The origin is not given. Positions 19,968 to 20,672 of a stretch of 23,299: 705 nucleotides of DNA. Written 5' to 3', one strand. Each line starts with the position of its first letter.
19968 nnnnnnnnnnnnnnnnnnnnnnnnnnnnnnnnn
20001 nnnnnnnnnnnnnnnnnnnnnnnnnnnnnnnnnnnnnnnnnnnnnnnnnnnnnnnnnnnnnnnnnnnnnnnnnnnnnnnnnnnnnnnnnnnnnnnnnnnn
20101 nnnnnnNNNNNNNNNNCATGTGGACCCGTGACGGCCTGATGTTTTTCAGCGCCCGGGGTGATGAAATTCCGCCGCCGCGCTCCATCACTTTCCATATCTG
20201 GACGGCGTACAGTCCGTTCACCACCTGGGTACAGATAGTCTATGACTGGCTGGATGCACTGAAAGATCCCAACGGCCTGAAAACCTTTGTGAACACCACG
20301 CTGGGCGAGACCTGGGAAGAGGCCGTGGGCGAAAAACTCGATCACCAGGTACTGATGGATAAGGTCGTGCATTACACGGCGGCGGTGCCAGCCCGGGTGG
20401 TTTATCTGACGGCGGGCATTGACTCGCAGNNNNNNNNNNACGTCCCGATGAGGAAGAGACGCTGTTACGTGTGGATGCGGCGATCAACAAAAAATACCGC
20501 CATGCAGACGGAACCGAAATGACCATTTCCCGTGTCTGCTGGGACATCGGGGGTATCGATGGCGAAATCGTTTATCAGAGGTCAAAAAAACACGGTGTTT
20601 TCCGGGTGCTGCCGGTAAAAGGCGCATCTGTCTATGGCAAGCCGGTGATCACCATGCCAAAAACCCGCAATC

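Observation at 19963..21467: Terminase gene contains scaffold joins with un-merged, SNP-bearing overlaps (apparent tandem duplications are artefacts)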

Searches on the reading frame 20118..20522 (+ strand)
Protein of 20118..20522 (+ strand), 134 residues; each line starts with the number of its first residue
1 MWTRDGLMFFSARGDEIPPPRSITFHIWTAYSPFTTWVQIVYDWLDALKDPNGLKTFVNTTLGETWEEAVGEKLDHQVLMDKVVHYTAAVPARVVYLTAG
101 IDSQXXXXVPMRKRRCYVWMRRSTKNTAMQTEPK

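Call 39: find_encoding_contigs(protein=window:20118-20522:+, flank=1000, max_places=3)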
Protein window:20118-20522:+ (134 aa): 1 contig read that carries it; 1 place shown.
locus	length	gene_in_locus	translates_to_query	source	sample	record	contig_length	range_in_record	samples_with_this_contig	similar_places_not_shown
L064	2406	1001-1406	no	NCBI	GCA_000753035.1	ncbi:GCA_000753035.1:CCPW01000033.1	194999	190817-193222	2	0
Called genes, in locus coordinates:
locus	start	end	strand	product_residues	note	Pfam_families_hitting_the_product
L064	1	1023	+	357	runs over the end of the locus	-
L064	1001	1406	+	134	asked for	-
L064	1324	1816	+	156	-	PF20454:GpA_nuclease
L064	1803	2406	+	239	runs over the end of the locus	PF20454:GpA_nuclease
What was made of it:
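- The source is an isolate WGS assembly with a 195-kb contig that includes this prophage (call 39).
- Tried and rejected: The source was finally found through an artefactual ORF that crosses an N-run (call 39).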
